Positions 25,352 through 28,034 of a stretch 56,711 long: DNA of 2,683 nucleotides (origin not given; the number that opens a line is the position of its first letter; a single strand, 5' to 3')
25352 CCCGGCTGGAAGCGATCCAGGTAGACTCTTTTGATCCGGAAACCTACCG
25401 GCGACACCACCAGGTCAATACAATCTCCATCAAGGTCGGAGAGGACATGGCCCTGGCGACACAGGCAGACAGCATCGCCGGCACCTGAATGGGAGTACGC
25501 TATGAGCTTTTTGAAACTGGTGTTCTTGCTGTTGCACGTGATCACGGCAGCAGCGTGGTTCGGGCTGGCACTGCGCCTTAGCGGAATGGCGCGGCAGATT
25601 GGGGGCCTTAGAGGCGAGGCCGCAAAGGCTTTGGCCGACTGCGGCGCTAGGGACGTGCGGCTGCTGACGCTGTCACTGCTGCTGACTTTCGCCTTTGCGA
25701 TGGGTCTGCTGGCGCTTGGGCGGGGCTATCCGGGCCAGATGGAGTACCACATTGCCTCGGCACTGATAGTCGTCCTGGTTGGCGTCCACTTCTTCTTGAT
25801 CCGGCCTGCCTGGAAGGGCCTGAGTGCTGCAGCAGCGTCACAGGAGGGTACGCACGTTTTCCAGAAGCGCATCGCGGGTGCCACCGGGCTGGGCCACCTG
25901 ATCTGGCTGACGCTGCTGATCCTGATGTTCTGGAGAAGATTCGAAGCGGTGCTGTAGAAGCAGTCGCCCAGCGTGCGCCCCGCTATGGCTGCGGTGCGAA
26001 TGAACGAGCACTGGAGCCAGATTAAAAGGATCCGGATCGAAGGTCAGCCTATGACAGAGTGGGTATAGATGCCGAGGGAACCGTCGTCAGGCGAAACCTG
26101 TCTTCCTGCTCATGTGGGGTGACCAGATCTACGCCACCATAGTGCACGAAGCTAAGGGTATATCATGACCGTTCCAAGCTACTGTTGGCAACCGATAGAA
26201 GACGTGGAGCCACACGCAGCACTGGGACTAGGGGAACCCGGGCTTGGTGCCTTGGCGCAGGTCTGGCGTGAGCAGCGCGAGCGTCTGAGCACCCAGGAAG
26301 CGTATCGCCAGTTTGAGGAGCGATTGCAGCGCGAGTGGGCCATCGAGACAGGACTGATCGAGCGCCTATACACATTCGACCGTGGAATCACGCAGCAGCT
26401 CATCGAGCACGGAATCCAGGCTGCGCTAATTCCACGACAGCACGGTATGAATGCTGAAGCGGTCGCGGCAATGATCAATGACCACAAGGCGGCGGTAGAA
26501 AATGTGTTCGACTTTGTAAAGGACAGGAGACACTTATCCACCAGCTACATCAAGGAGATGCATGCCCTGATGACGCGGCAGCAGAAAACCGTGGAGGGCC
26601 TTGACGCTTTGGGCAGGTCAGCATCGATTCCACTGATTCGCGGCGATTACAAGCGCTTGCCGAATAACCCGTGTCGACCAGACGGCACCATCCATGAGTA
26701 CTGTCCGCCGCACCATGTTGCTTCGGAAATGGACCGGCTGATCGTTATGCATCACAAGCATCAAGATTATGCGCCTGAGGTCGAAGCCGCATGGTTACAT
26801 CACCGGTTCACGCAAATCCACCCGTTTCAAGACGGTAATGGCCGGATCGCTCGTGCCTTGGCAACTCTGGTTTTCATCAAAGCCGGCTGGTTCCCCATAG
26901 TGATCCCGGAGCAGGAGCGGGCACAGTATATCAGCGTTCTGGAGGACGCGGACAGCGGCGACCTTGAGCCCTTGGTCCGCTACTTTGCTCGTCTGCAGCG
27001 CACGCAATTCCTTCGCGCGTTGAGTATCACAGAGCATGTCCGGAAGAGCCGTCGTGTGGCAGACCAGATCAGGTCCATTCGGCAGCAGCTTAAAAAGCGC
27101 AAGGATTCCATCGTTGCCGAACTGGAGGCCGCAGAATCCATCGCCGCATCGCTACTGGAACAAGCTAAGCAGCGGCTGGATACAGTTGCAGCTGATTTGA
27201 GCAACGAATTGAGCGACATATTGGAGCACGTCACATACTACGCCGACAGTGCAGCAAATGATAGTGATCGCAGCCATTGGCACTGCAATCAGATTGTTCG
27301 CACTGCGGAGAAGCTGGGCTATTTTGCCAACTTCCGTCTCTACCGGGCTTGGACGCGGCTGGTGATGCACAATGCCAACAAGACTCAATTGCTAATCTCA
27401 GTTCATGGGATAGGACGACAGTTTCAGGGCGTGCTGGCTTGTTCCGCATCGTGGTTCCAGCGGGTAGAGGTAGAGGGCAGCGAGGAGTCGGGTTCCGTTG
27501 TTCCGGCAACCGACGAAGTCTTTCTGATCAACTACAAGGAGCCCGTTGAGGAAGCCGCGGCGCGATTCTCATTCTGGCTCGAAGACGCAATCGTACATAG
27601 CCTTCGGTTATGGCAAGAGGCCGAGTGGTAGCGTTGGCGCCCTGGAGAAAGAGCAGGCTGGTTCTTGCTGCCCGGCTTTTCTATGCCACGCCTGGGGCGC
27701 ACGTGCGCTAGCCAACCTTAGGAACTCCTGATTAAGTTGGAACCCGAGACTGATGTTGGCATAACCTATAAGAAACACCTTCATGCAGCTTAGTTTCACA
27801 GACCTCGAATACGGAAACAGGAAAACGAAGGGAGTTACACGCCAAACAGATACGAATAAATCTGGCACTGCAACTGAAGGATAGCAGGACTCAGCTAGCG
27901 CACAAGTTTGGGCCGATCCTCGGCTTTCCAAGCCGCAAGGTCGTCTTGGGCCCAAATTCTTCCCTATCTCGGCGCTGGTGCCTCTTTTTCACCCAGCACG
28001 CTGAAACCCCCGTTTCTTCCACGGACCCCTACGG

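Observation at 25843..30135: A 4-kb islet bracketed by direct repeats duplicating a gene end plus the next gene's start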

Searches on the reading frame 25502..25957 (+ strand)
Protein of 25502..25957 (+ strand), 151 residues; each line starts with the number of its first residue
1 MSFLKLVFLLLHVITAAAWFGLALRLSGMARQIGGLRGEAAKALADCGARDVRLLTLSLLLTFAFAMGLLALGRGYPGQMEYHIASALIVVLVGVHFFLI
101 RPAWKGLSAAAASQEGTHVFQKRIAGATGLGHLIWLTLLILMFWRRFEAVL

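Call 7: search_protein_families(library=pfam, proteins=[window:25502-25957:+], max_evalue=0.01)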
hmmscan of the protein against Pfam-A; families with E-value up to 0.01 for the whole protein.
window:25502-25957:+ (151 aa): 1 family
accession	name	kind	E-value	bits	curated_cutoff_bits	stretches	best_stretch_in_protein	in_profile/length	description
PF11070.13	DUF2871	-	0.0024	18.6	27.4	1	58-144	44-129/134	Protein of unknown function (DUF2871)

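Call 9: find_homologous_proteins(query=window:25502-25957:+)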
Query window:25502-25957:+ (151 aa): 45 proteins with E <= 0.001 among 537 candidates.
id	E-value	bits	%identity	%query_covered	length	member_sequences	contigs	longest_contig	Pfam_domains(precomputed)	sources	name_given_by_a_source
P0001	3.2e-87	308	99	100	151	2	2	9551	-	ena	-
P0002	1.5e-54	202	64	99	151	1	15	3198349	-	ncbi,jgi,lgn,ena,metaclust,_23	metaclust:\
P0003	3.4e-50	188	64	100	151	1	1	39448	-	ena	-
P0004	2.3e-46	175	59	99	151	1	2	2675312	-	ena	-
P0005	3.9e-45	171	61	91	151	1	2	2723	-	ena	-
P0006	1.8e-42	163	58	97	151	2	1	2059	-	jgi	-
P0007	2.3e-40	156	54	99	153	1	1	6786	-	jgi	-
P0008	1.6e-38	150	58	100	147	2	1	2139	-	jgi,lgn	-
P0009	2.3e-37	146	55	100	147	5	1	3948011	-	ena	-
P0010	1.4e-34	137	52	97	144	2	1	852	-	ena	-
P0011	4.0e-33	133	51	97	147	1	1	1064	-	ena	-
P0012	2.0e-32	130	48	94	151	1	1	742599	-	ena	-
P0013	2.5e-32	130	48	98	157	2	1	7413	-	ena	-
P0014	5.2e-32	129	50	97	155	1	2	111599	-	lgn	-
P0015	9.1e-31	125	46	99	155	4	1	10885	-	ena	-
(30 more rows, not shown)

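Call 11: find_encoding_contigs(protein=P0001, flank=10000, max_places=6)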
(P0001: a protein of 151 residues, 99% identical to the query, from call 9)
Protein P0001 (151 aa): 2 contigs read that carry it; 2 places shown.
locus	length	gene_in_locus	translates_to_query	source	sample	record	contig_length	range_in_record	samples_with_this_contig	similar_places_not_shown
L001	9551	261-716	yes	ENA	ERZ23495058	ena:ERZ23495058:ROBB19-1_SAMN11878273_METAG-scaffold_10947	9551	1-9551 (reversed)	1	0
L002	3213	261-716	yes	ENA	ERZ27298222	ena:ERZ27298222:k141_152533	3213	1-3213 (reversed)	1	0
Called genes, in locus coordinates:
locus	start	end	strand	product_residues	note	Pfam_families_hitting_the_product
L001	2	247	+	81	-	?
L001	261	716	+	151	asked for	-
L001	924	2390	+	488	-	PF02661:Fic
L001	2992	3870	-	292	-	-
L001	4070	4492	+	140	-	PF14088:DUF4268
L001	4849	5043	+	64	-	-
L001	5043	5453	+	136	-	PF05154:TM2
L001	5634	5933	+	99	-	-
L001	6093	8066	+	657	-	PF13432:TPR_16 (faint)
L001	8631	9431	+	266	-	PF08331:QueG_DUF1730, PF00037:Fer4 (faint), PF13237:Fer4_10 (faint), PF13484:Fer4_16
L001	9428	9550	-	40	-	?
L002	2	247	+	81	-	?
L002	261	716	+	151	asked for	-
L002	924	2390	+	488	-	PF02661:Fic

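Call 12: find_encoding_contigs(protein=P0002, flank=8000, max_places=4)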
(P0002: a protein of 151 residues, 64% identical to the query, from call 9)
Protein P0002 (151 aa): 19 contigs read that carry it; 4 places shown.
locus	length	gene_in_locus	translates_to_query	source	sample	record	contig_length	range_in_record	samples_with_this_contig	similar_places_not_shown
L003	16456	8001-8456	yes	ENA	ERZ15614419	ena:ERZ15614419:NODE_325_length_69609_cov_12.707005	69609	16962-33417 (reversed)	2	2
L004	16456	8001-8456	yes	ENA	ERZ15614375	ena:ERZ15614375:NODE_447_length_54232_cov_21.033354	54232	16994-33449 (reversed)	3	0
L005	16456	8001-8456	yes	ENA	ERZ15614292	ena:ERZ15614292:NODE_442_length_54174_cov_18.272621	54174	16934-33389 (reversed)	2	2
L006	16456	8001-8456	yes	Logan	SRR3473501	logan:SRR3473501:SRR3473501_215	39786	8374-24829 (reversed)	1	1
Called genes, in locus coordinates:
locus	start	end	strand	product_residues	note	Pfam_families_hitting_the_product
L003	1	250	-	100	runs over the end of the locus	PF02566:OsmC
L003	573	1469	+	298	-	PF13349:DUF4097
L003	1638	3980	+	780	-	PF02737:3HCDH_N, PF00725:3HCDH, PF00378:ECH_1, PF16113:ECH_2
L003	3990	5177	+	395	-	PF00108:Thiolase_N, PF00109:ketoacyl-synt (weak), PF02803:Thiolase_C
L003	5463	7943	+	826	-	PF02771:Acyl-CoA_dh_N, PF02770:Acyl-CoA_dh_M, PF00441:Acyl-CoA_dh_1, PF09317:ACDH_C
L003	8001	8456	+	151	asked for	-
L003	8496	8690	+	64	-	-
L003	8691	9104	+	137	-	PF05154:TM2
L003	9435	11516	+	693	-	-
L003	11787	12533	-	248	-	PF23023:Anti-Pycsar_Apyc1, PF00753:Lactamase_B, PF12706:Lactamase_B_2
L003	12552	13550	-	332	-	PF00348:polyprenyl_synt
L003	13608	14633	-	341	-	PF01032:FecCD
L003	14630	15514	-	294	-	PF01497:Peripla_BP_2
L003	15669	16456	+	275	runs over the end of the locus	PF01791:DeoC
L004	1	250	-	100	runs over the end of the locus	PF02566:OsmC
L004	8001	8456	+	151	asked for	-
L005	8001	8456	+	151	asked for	-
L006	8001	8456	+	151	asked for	-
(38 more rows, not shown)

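Call 13: find_encoding_contigs(protein=P0003, flank=8000, max_places=3)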
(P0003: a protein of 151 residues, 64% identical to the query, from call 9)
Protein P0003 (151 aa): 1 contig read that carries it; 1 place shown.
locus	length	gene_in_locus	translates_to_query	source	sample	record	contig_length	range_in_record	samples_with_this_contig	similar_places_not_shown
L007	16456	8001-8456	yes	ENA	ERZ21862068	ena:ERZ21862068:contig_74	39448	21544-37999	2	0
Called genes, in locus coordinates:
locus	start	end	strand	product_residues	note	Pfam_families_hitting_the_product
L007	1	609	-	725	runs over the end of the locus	PF13538:UvrD_C_2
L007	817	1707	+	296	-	PF13349:DUF4097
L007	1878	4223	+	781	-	PF02737:3HCDH_N, PF00725:3HCDH, PF00378:ECH_1, PF16113:ECH_2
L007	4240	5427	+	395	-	PF00108:Thiolase_N, PF00109:ketoacyl-synt (weak), PF02803:Thiolase_C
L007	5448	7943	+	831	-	PF02771:Acyl-CoA_dh_N, PF02770:Acyl-CoA_dh_M, PF00441:Acyl-CoA_dh_1, PF09317:ACDH_C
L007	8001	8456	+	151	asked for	-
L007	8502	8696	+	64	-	-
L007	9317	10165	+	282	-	PF02463:SMC_N (weak), PF11398:DUF2813, PF13175:AAA_15, PF13476:AAA_23, PF13304:AAA_21 (weak)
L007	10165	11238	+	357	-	PF11398:DUF2813, PF13175:AAA_15, PF13304:AAA_21 (weak), PF20469:OLD-like_TOPRIM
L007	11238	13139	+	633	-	PF00580:UvrD-helicase, PF13245:AAA_19, PF01443:Viral_helicase1 (faint), PF13361:UvrD_C, PF13538:UvrD_C_2 (faint)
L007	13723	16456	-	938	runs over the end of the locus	-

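Call 16: search_protein_families(library=padloc, proteins=[window:25502-25957:+], max_evalue=0.01)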
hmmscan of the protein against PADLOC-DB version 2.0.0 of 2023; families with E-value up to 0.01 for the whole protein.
window:25502-25957:+ (151 aa): 0 families

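Call 17: search_protein_families(library=ncbifam, proteins=[window:25502-25957:+], max_evalue=0.01)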
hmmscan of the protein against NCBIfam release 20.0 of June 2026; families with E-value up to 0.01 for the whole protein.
window:25502-25957:+ (151 aa): 0 families

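Call 21: find_related_loci(query=A3, collection=genome_contigs, flank=8000)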
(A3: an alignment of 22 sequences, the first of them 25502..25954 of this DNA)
Query A3 (151 aa) in genome_contigs; peptide patterns used: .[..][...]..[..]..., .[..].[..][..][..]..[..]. (x = any residue, [..] = any of these).
133 stretches matched a pattern; 92 encode a relative of the query (tblastn E <= 1e-3); the best 80 are kept; 80 distinct loci.
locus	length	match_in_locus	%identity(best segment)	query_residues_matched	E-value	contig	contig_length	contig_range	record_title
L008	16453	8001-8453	64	1-151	2e-46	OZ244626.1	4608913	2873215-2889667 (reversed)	MAG: Rhodothermales bacterium isolate 21a8fb21-8f5d-45c2-8fc6-499dcaec216c genome assembly, chromosome: 1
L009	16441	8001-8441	58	1-151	9e-42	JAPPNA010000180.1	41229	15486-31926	MAG: Bacteroidota bacterium isolate RHO3_bin_5 NODE_1939_length_41229_cov_17.838757, whole genome shotgun sequence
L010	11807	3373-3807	52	1-151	1e-40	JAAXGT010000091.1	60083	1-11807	MAG: Rhodothermales bacterium isolate Plut_88870 unfiltered_Plut_88870_genomic_contig_1060001, whole genome shotgun sequ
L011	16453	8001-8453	62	1-151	1e-39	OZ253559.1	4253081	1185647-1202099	MAG: Rhodothermales bacterium isolate 7a99c234-90a3-4290-b700-cd5a0c5b5078 genome assembly, chromosome: 1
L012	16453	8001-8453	49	1-151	8e-37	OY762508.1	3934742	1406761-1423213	MAG: Rhodothermales bacterium isolate 68d32973-4033-4094-87ac-516b823d41a0 genome assembly, chromosome: 1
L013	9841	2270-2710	52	4-150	3e-36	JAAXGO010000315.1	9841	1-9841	MAG: Rhodothermales bacterium isolate Plut_88865 filtered_Plut_88865_genomic_contig_195250, whole genome shotgun sequenc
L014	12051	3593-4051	43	1-147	4e-36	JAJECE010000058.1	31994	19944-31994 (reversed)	MAG: Rhodothermales bacterium isolate jk18x9bins.87 k141_140035, whole genome shotgun sequence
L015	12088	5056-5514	42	1-147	8e-36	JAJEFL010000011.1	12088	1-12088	MAG: Rhodothermales bacterium isolate p16x43bins.4 k141_67868, whole genome shotgun sequence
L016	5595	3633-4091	42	1-147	3e-35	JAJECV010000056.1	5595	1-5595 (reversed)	MAG: Rhodothermales bacterium isolate jk18xAbins.42 k141_750841, whole genome shotgun sequence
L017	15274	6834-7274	45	9-149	6e-35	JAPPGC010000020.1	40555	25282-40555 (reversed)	MAG: Bacteroidota bacterium isolate RHO1_bin_46 NODE_1946_length_40555_cov_47.701704, whole genome shotgun sequence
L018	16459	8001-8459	44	1-147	2e-34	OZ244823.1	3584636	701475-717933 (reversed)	MAG: Rhodothermales bacterium isolate 9ce07578-5119-4228-8939-1a3e4132b483 genome assembly, chromosome: 1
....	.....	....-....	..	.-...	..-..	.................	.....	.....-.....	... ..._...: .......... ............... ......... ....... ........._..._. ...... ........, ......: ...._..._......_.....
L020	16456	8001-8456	46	3-148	1e-34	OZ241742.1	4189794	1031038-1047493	MAG: Rhodothermales bacterium isolate 6e813d85-8f61-4035-a4a2-b9e8d494f84d genome assembly, chromosome: 1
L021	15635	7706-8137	43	4-146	3e-34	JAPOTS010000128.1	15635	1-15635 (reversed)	MAG: Bacteroidetes bacterium isolate CAR3_bin_6 NODE_1174_length_15635_cov_188.728, whole genome shotgun sequence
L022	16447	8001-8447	44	7-149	3e-34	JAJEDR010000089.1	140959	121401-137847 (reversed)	MAG: Rhodothermales bacterium isolate p16x33bins.37 k141_654537, whole genome shotgun sequence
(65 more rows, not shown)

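Call 64: search_protein_families(library=phrogs, proteins=[window:25502-25957:+], max_evalue=0.001)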
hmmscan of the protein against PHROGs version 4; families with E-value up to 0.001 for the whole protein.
window:25502-25957:+ (151 aa): 0 families

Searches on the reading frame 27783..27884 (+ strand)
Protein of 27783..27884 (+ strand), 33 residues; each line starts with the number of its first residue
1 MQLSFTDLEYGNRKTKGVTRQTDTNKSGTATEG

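Call 17: search_protein_families(library=ncbifam, proteins=[window:27783-27884:+], max_evalue=0.01)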
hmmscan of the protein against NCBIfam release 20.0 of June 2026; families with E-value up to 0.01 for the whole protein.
window:27783-27884:+ (33 aa): 0 families

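Call 34: search_protein_families(library=pfam, proteins=[window:27783-27884:+], max_evalue=10)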
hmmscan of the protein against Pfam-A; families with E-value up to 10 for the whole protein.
window:27783-27884:+ (33 aa): 0 families

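Call 61: search_dna_similar(query=window:27783-27881:+, collection=plasmids, mode=protein, max_evalue=10, max_rows=12)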
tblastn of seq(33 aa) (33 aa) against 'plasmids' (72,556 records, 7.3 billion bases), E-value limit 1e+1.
No match.

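Call 63: search_protein_families(library=pfam, proteins=[window:27783-27881:+], max_evalue=10)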
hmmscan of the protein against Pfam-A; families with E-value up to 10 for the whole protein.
seq(33 aa): 0 families
